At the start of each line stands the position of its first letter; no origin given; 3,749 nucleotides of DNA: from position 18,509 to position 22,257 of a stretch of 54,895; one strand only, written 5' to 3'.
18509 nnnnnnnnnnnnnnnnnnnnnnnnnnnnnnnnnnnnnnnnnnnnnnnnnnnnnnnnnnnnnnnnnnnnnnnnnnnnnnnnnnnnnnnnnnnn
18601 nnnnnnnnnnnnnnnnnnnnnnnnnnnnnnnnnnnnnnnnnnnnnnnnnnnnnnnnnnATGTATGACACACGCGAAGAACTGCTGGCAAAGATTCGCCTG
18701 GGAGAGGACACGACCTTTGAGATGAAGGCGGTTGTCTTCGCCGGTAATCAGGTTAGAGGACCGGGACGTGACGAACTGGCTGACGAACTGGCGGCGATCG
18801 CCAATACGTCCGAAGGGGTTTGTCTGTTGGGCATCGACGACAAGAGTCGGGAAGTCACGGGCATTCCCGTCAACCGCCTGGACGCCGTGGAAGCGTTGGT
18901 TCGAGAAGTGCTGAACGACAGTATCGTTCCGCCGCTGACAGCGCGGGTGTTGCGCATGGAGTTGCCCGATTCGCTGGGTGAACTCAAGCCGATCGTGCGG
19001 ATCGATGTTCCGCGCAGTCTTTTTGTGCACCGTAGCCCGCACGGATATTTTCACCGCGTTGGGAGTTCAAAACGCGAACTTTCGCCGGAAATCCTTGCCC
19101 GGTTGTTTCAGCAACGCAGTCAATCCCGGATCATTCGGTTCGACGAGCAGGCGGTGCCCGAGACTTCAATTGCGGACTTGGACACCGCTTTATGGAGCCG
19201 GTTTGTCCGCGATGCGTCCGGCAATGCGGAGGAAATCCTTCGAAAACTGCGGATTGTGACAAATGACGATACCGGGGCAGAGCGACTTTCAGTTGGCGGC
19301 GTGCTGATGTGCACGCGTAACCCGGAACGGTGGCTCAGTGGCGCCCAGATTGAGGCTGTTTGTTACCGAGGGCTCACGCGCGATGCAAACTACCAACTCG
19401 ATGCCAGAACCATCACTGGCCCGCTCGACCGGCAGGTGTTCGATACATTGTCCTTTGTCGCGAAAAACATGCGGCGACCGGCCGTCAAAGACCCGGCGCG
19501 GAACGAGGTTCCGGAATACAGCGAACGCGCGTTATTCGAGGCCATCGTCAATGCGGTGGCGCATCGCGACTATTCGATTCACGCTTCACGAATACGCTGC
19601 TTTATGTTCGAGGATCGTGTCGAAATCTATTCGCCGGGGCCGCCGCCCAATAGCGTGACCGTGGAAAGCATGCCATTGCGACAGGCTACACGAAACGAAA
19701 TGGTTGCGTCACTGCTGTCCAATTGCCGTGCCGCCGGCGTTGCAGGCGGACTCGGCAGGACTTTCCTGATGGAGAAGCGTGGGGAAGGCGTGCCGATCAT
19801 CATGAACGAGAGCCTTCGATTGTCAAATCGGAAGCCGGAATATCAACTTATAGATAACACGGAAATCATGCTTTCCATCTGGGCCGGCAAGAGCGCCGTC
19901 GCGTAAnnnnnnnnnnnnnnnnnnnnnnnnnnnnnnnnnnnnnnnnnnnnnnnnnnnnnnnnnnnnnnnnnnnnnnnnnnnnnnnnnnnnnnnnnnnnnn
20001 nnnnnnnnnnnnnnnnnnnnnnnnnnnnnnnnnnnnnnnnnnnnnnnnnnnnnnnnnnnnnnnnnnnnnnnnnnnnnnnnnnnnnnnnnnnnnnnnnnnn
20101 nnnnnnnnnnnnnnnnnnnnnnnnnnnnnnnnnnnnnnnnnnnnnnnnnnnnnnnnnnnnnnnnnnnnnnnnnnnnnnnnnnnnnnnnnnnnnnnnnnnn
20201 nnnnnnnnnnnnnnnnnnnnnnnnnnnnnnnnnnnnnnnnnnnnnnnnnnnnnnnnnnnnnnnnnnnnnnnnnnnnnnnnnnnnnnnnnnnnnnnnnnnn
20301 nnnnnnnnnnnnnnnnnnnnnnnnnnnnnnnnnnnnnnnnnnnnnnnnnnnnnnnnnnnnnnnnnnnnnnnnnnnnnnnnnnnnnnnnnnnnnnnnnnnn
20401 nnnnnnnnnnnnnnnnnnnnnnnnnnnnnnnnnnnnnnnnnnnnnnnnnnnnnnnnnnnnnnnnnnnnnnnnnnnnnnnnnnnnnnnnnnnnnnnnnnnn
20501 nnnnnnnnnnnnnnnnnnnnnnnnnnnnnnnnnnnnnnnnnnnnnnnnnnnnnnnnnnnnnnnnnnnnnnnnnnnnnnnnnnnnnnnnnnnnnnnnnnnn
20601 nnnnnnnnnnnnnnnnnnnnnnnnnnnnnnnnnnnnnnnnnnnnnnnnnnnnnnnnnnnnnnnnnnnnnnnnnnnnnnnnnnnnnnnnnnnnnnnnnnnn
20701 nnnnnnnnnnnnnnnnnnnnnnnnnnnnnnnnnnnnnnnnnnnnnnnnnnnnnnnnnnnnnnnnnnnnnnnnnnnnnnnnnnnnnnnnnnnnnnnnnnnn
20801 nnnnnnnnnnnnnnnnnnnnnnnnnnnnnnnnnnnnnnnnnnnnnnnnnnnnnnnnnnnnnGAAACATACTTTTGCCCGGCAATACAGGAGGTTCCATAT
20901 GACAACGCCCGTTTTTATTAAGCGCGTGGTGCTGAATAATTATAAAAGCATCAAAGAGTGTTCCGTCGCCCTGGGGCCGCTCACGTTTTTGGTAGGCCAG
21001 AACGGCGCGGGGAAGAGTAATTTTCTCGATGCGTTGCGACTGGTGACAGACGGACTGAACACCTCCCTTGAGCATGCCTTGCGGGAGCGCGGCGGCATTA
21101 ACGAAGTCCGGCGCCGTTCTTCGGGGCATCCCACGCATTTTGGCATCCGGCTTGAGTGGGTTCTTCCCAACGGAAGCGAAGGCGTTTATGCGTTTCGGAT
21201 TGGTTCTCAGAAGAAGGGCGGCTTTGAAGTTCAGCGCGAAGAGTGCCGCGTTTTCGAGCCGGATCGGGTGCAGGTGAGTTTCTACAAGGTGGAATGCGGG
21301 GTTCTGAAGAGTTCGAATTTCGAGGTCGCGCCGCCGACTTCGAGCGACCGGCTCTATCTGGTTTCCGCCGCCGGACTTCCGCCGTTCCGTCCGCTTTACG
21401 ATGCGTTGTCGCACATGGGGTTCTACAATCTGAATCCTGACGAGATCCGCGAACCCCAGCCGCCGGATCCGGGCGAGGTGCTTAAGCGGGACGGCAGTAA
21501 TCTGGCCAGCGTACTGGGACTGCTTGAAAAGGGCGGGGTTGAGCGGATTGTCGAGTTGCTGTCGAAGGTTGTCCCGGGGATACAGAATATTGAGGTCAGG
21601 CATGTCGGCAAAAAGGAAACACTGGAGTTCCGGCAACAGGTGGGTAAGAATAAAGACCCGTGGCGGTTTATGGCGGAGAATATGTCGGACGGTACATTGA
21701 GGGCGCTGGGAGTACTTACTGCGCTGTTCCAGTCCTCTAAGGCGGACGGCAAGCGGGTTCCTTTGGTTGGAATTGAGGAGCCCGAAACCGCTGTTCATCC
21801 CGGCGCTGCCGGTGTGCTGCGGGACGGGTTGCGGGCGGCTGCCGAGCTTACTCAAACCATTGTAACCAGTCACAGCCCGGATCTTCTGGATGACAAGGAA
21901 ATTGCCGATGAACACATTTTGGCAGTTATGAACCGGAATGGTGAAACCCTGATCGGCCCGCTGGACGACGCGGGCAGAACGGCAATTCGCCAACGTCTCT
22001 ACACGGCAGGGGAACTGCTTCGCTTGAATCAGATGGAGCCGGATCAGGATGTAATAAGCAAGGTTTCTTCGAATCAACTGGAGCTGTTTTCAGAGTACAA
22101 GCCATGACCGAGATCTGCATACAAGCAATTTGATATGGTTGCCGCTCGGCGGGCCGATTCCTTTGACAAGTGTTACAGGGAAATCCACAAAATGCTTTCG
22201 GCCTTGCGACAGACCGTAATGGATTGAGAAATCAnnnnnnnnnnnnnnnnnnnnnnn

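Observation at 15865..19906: PHP-SMC ATPase translationally coupled to an AlbA_2/GHKL protein: candidate undescribed two-gene defense module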

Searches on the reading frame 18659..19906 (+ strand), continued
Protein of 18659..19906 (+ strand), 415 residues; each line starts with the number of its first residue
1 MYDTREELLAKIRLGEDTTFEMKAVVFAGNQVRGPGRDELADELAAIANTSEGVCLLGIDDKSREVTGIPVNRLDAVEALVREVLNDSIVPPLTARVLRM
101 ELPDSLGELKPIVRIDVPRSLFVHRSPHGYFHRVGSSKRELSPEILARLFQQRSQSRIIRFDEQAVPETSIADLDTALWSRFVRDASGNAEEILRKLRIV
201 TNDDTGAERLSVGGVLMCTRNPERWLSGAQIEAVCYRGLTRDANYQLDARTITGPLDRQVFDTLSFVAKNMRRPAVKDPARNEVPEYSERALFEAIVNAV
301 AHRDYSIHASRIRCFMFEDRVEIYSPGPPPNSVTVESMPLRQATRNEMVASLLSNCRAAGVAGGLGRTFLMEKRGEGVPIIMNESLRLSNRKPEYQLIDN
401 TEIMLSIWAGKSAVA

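Call 112: search_protein_families(library=ncbifam, proteins=[L082:3386-6013:+, L081:4150-6999:+, L171:1722-4508:+], max_evalue=1e-30)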
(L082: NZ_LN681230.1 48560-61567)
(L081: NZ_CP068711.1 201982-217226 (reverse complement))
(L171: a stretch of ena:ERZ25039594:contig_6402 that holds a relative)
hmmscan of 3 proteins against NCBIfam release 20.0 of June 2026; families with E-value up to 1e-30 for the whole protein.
L082:3386-6013:+ (875 aa): 3 families
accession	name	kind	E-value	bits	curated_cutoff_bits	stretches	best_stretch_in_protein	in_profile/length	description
NF045780.1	TrlF_fam_ATP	equivalog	3.1e-174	582.2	350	1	9-867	2-943/944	TrlF family AAA-like ATPase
NF045781.1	Spaf1101_AAA_ATP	equivalog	3.6e-52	177.9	475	1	427-869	399-834/836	Spaf_1101 family AAA-like ATPase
NF042955.1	Ppl_antiphage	equivalog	4.2e-47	160.7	1000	0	691-863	699-878/882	anti-phage protein Ppl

L081:4150-6999:+ (949 aa): 3 families
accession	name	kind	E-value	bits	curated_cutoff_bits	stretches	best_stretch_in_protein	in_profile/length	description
NF045780.1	TrlF_fam_ATP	equivalog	6.9e-194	647.3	350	1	9-946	2-944/944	TrlF family AAA-like ATPase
NF042955.1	Ppl_antiphage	equivalog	2.1e-157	525.6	1000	1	9-945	1-882/882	anti-phage protein Ppl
NF045781.1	Spaf1101_AAA_ATP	equivalog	3e-67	227.7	475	1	820-943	701-830/836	Spaf_1101 family AAA-like ATPase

L171:1722-4508:+ (928 aa): 3 families
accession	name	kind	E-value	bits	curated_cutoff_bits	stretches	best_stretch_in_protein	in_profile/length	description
NF045780.1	TrlF_fam_ATP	equivalog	2.3e-178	595.9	350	1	12-922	2-944/944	TrlF family AAA-like ATPase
NF042955.1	Ppl_antiphage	equivalog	1.1e-156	523.2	1000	1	12-921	1-882/882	anti-phage protein Ppl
NF045781.1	Spaf1101_AAA_ATP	equivalog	6.1e-65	220.1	475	1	798-918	704-829/836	Spaf_1101 family AAA-like ATPase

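Call 120: search_protein_families(library=pfam, proteins=[L174:487-669:+], max_evalue=1)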
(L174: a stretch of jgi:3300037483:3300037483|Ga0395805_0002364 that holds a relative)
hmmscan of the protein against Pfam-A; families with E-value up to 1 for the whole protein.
L174:487-669:+ (60 aa): 2 families
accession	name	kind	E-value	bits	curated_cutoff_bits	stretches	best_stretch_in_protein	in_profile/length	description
PF01402.27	RHH_1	-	0.041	14.3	20.5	1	27-56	8-37/39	Ribbon-helix-helix protein, copG family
PF07328.17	VirD1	-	0.081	13.4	28.2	1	2-57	4-60/142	T-DNA border endonuclease VirD1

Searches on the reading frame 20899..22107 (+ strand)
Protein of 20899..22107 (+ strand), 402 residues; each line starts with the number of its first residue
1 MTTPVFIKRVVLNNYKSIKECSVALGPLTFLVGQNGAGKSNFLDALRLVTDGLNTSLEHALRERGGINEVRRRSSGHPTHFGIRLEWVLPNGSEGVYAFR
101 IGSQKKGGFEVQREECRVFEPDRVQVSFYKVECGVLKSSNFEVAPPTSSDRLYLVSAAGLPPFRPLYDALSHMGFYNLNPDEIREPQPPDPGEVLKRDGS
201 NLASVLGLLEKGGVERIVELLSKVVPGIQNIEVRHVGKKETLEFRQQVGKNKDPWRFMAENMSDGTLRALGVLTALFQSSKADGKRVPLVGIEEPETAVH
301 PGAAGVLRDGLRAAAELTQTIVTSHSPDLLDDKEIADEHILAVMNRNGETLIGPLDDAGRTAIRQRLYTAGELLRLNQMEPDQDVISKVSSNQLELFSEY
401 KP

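Call 7: search_protein_families(library=pfam, proteins=[window:20899-22107:+], max_evalue=0.01)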
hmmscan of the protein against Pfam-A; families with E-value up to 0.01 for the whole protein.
window:20899-22107:+ (402 aa): 7 families
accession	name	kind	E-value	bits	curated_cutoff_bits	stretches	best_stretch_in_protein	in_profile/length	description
PF13304.12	AAA_21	-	6.5e-23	82.7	27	2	259-331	235-304/304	AAA domain, putative AbiEii toxin, Type IV TA system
PF13175.12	AAA_15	-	3.7e-20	73.3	32.1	2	7-51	3-48/374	AAA ATPase domain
PF02463.25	SMC_N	-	2.6e-10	40.5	40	1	6-331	1-203/220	RecF/RecN/SMC N terminal domain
PF13476.12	AAA_23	-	4.9e-08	34.3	27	1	9-87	1-79/201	AAA domain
PF11398.14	DUF2813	-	8.5e-06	25.8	21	1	6-50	2-46/372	Protein of unknown function (DUF2813)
PF13555.12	AAA_29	-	0.00016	21.8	27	1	19-49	13-45/61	P-loop containing region of AAA domain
PF00005.33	ABC_tran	-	0.0022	19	25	0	22-48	7-33/137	ABC transporter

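Call 8: search_protein_families(library=padloc, proteins=[window:20899-22107:+], max_evalue=0.01)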
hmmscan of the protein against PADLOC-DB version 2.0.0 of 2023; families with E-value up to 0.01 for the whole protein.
window:20899-22107:+ (402 aa): 113 families (the best 25 are shown)
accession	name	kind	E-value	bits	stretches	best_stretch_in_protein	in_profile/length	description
PDLC04178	HEC-01A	-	3e-162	538.2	1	1-398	1-395/399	-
PDLC04182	HEC-01A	-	1e-41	141.3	1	7-340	4-361/406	-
PDLC04175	HEC-01A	-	2.6e-40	136.6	1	7-377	6-356/363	-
PDLC04176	HEC-01A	-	4.4e-39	132.9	1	7-361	3-350/371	-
PDLC04180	HEC-01A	-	6.8e-38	128.8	1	7-358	3-349/382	-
PDLC04184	HEC-01A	-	6.6e-37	125.6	2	152-389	200-451/464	-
PDLC04177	HEC-01A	-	1.1e-33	114.9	2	182-358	199-368/393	-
PDLC04183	HEC-01A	-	1.6e-33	114.4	1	10-352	8-369/402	-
PDLC04391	PDC-M07A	-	3.5e-30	103.3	2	168-348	185-367/412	-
PDLC04389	PDC-M07A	-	1.2e-29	101.6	2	193-350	220-391/443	-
PDLC04393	PDC-M07A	-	2.7e-29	100.4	2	166-337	191-360/435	-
PDLC04179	HEC-01A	-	5.1e-29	99.7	2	164-332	242-407/459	-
PDLC04144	HEC-01B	-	9.3e-29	98.7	2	193-353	208-362/395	-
PDLC04135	mad3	-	1.6e-28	98.3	1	7-373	2-368/374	mads_3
PDLC04392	PDC-M07A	-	1.2e-25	88.5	2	167-332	190-353/432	-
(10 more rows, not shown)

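Call 19: search_protein_families(library=ncbifam, proteins=[window:20899-22107:+], max_evalue=0.001)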
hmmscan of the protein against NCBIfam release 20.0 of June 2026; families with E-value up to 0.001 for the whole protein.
window:20899-22107:+ (402 aa): 6 families
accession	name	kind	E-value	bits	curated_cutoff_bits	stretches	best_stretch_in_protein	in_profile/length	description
NF047739.1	antiphage_MADS3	equivalog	4e-28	98.7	420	2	173-348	228-396/427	methylation-associated defense system AAA family ATPase MAD3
NF038234.1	retron_eff_Eco8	equivalog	2.2e-09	36.5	250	1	7-54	3-51/679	retron Eco8 family effector endonuclease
TIGR00611.2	recf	equivalog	1.2e-07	31.2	172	1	7-51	1-46/339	DNA replication/repair protein RecF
NF041760.1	PtuA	equivalog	3.4e-06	26.2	500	1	4-50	49-96/524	retron Ec78 anti-phage system effector ATPase PtuA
TIGR02169.1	SMC_prok_A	equivalog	0.00022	19.1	729.4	1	6-54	1-50/1165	chromosome segregation protein SMC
NF002244.0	PRK01156.1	equivalog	0.00071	17.8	847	0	6-48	2-45/895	DNA double-strand break repair ATPase Rad50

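Call 65: find_related_loci(query=window:20899-22107:+, collection=metagenome_contigs, flank=4000)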
Query window:20899-22107:+ (402 aa) in metagenome_contigs; peptide patterns used: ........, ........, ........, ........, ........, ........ (x = any residue, [..] = any of these).
451 stretches matched a pattern; 220 encode a relative of the query (tblastn E <= 1e-3); the best 80 are kept; 80 distinct loci.
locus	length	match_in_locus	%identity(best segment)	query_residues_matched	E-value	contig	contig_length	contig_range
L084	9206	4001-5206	87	1-401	0e+0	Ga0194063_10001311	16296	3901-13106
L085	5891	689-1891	84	1-401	0e+0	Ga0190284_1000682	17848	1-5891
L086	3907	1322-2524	84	1-401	0e+0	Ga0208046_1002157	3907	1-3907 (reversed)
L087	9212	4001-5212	79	1-401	0e+0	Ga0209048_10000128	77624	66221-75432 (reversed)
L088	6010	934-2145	79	1-401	0e+0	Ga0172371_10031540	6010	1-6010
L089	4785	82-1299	79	1-400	0e+0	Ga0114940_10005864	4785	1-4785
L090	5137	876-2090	78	1-402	0e+0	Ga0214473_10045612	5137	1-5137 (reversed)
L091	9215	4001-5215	77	1-402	0e+0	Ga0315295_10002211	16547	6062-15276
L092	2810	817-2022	78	1-401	0e+0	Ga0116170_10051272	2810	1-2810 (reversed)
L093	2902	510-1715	77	1-399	0e+0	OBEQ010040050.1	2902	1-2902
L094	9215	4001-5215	77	1-402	0e+0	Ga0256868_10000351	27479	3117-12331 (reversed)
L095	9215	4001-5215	77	1-402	0e+0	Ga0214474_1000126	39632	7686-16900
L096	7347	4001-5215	77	1-402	0e+0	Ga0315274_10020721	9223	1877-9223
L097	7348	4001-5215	77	1-402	0e+0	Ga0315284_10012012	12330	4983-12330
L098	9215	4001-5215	77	1-402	0e+0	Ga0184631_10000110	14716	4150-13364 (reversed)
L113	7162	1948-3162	74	1-402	0e+0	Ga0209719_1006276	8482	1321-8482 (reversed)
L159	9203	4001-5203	69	1-399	0e+0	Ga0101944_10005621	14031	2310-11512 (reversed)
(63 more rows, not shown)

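Call 68: search_protein_families(library=padloc, proteins=[L094:5215-5832:+, L084:5209-5820:+, L113:3162-3845:+, L159:5453-7096:+], max_evalue=0.001)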
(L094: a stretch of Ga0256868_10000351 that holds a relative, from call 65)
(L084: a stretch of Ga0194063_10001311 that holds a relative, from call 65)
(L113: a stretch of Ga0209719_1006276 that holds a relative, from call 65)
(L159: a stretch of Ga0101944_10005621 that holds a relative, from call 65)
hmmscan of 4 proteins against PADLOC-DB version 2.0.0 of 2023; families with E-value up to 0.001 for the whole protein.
L094:5215-5832:+ (205 aa): 5 families
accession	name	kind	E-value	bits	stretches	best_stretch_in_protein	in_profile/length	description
PDLC04196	HEC-01B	-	2.5e-66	221.4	1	1-198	1-194/197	-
PDLC04200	HEC-01B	-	1.7e-51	173.1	1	1-201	1-211/218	-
PDLC04210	HEC-01B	-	2.3e-07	28.8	1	95-201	102-214/217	-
PDLC04198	HEC-01B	-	1.6e-06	26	0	105-196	111-206/211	-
PDLC04194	HEC-01B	-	1.9e-05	22.5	1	71-159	59-141/204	-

L084:5209-5820:+ (203 aa): 7 families
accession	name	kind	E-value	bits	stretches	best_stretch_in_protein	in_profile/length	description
PDLC04196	HEC-01B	-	1.7e-67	225.3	1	1-194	1-192/197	-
PDLC04200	HEC-01B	-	7.7e-51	171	1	1-198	1-210/218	-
PDLC04198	HEC-01B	-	2e-10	38.7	1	103-193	111-205/211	-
PDLC04194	HEC-01B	-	2.7e-05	22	1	72-149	60-133/204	-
PDLC04205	HEC-01B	-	4.1e-05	21.4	1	69-125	76-132/213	-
PDLC04193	HEC-01B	-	0.0003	18.7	1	71-147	54-126/195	-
PDLC04197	HEC-01B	-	0.00091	17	0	72-148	55-127/192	-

L113:3162-3845:+ (227 aa): 7 families
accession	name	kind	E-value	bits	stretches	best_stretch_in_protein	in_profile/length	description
PDLC04196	HEC-01B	-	1.1e-70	235.6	1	1-198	1-194/197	-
PDLC04200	HEC-01B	-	7.2e-51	171.1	1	1-204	1-214/218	-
PDLC04198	HEC-01B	-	2.5e-09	35.1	1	105-196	111-206/211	-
PDLC04210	HEC-01B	-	5.3e-05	21.1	1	97-200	104-213/217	-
PDLC04194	HEC-01B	-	0.00015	19.6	0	72-155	60-137/204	-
PDLC04205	HEC-01B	-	0.0003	18.6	0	69-122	76-127/213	-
PDLC04207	HEC-01B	-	0.00064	17.2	1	71-199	71-200/203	-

L159:5453-7096:+ (547 aa): 8 families
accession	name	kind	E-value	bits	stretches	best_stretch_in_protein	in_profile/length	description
PDLC00660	HmaB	-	2e-158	527.1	2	125-315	7-201/967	DNA-adenine methylase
PDLC00661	HmaB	-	3.5e-146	486.5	2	126-315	7-200/973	DNA-adenine methylase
PDLC02189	DUF1156_MTase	-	5.8e-11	39.3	1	250-295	161-206/944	-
PDLC03352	MTase_II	-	2.4e-09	33.6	1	255-301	94-140/1023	Type II methyltransferase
PDLC03233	MTase_II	-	7.7e-09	32.6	1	127-177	32-82/731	Type II methyltransferase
PDLC03314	MTase_II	-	6.6e-06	22.5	1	250-290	161-201/944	Type II methyltransferase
PDLC03322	MTase_II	-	6.5e-05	20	1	256-292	68-104/446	Type II methyltransferase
PDLC03345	MTase_II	-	0.00019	17.9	1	255-296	51-92/581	Type II methyltransferase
